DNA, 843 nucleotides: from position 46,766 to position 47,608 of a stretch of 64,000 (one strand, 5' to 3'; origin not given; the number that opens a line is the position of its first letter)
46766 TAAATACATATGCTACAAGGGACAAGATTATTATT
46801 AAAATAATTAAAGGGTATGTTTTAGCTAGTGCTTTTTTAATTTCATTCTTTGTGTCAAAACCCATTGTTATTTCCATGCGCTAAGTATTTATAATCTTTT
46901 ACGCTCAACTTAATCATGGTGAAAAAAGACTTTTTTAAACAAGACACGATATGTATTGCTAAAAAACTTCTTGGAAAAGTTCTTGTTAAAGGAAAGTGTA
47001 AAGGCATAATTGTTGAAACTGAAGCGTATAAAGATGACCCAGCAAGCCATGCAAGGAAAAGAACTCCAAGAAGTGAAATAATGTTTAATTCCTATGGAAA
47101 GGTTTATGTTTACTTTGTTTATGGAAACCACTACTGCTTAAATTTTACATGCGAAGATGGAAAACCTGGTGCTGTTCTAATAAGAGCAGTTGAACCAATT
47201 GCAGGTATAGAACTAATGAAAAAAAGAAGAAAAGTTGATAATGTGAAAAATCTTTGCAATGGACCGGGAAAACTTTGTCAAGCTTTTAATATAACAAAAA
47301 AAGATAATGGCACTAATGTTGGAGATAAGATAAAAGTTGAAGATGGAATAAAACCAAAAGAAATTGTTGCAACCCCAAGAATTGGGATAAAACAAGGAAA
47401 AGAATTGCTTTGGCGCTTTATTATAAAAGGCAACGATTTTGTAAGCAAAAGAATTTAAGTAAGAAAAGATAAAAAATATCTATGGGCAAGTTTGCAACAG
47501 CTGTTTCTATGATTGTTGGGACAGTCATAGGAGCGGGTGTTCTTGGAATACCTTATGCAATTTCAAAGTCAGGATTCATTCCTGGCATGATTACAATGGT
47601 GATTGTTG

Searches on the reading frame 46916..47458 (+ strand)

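Call 91: search_protein_families(library=pfam, proteins=[window:46916-47458:+], max_evalue=0.0001)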
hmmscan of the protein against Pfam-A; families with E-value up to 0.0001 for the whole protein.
window:46916-47458:+ (180 aa): 1 family
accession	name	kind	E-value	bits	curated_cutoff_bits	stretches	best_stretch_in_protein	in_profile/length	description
PF02245.21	Pur_DNA_glyco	-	6.5e-63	211.8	27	1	5-173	1-180/181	Methylpurine-DNA glycosylase (MPG)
